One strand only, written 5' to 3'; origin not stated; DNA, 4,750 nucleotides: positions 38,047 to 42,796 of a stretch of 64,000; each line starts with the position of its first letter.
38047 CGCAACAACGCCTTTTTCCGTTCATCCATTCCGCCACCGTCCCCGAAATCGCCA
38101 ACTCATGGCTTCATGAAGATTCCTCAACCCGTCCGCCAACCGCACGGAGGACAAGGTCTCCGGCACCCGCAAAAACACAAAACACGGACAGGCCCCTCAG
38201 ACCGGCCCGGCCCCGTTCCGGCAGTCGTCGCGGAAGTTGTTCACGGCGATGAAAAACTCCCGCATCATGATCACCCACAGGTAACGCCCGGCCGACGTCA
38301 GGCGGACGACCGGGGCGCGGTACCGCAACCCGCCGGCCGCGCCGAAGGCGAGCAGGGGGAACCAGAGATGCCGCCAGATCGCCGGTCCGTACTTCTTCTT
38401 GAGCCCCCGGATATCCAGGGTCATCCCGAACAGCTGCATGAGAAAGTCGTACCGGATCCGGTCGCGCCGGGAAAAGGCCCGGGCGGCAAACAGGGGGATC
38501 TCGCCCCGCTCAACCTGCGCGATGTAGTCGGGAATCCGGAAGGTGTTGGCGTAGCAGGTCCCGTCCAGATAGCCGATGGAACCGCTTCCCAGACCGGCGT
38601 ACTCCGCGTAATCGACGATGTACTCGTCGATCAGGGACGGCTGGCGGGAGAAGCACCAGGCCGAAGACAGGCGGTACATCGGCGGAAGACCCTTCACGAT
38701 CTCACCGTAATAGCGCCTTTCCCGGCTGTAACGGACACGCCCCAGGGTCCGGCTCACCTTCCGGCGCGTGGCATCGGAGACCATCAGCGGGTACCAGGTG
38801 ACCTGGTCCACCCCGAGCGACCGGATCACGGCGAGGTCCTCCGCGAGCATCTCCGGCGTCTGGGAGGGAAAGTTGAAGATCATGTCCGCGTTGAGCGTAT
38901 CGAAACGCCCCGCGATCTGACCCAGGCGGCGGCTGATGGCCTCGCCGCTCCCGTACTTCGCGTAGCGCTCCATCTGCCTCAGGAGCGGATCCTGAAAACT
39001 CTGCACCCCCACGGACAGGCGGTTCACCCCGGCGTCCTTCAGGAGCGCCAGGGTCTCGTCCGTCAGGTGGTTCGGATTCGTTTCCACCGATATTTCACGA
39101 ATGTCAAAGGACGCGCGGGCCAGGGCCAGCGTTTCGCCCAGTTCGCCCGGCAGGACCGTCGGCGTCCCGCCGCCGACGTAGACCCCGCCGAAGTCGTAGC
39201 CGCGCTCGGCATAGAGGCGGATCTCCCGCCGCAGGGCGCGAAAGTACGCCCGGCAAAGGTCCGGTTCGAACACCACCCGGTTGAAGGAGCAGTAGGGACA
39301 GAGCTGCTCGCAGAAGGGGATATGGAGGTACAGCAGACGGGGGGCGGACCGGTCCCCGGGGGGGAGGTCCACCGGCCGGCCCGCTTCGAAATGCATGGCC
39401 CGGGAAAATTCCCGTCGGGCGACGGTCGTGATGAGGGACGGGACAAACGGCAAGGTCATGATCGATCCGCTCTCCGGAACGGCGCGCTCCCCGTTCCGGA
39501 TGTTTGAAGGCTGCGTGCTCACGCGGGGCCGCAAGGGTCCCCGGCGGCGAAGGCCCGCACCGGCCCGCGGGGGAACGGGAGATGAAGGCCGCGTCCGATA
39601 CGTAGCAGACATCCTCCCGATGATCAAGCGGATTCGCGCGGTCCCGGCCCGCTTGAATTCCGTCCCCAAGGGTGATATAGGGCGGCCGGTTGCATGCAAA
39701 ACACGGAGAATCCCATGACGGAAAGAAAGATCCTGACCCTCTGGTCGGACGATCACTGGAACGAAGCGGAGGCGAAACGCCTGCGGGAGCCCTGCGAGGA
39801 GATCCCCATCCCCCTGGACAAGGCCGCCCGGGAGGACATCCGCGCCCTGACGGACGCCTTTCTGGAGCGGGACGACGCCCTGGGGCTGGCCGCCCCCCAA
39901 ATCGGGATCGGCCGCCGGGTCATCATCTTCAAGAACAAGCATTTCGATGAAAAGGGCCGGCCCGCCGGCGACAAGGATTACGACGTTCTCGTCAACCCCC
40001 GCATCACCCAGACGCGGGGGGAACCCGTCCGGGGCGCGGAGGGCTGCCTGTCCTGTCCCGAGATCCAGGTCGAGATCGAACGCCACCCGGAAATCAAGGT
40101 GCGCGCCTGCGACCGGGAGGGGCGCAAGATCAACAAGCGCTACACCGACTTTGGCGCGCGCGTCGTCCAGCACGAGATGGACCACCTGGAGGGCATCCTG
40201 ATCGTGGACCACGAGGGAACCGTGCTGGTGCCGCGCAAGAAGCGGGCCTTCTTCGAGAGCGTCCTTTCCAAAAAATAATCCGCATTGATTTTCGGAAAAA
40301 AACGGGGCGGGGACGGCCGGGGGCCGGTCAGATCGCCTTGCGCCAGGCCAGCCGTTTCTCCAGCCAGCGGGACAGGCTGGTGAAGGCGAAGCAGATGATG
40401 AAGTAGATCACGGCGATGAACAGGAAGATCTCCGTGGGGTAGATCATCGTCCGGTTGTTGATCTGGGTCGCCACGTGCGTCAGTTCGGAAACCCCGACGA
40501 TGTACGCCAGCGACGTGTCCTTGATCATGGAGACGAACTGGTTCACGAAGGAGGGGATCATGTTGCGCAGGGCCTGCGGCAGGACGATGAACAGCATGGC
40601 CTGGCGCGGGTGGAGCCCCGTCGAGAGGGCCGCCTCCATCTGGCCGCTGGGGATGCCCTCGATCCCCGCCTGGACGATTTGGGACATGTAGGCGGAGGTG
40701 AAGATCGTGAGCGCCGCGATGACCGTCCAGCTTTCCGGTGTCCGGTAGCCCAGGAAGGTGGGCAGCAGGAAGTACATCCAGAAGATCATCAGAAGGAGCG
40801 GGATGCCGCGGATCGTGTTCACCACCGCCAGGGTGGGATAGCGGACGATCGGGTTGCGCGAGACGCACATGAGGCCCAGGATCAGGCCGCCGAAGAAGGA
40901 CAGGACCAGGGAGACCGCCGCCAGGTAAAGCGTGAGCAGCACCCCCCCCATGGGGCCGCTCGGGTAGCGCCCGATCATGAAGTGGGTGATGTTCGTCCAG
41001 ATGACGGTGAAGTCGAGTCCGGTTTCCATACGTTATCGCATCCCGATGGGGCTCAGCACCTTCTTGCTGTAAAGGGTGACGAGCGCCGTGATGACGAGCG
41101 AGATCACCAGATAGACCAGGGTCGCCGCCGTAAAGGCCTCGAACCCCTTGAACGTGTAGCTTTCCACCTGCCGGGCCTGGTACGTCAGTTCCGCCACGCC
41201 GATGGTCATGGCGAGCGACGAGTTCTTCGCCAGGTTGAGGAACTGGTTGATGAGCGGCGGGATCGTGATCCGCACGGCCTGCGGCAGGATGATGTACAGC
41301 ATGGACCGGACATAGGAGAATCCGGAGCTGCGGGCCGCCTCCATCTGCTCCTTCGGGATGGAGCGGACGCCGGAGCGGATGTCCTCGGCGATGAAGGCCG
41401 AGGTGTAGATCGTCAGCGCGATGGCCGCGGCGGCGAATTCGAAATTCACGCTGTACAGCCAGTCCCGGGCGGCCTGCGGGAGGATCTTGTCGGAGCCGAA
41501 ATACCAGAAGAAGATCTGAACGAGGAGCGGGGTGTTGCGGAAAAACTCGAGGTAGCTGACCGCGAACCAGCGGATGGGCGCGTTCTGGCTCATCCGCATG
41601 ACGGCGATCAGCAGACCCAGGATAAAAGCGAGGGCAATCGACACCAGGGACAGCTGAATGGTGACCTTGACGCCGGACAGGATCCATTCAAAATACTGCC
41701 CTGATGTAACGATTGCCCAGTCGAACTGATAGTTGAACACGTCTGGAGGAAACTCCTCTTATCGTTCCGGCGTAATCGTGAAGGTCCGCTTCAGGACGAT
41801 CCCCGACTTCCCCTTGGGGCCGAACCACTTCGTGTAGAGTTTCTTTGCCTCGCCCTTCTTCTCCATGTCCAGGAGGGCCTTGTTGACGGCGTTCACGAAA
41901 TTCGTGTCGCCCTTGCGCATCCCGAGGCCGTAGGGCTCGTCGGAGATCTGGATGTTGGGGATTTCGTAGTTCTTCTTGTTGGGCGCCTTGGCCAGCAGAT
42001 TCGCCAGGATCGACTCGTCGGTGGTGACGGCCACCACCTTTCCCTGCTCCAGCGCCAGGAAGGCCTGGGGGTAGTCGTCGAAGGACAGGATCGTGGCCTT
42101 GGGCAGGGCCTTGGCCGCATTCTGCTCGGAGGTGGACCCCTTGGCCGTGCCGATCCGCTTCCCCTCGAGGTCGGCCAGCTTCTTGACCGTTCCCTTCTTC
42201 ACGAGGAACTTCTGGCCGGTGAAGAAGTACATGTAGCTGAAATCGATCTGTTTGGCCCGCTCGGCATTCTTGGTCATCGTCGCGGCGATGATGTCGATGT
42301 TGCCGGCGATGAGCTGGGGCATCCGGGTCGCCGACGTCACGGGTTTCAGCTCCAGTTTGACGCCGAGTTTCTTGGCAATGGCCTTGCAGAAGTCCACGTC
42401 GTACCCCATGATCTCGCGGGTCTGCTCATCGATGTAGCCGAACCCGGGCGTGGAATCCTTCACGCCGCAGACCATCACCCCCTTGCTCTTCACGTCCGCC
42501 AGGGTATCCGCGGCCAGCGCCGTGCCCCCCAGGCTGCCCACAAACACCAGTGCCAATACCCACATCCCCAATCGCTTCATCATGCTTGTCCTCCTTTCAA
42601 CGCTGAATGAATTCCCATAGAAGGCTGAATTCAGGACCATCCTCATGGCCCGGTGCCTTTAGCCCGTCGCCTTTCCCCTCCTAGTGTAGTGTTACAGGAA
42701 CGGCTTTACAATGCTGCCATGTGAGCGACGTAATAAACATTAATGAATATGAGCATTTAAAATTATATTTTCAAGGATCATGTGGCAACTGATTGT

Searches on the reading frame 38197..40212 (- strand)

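Call 80: search_protein_families(library=pfam, proteins=[window:38197-40212:-], max_evalue=0.00001)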
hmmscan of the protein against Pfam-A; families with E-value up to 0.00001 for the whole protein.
window:38197-40212:- (671 aa): 1 family
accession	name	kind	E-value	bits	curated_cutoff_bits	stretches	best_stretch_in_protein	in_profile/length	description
PF04055.27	Radical_SAM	-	4.6e-20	72.9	29.5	1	296-457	2-160/166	Radical SAM superfamily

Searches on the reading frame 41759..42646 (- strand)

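Call 80: search_protein_families(library=pfam, proteins=[window:41759-42646:-], max_evalue=0.00001)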
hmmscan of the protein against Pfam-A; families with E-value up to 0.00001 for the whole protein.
window:41759-42646:- (295 aa): 2 families
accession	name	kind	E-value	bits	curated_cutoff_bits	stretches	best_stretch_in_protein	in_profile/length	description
PF00497.25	SBP_bac_3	-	2.6e-39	134.4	26.4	1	59-276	2-131/132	Bacterial extracellular solute-binding proteins, family 3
PF10613.14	Lig_chan-Glu_bd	-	5.3e-07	30.2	30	0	76-151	25-113/115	Ligated ion channel L-glutamate- and glycine-binding site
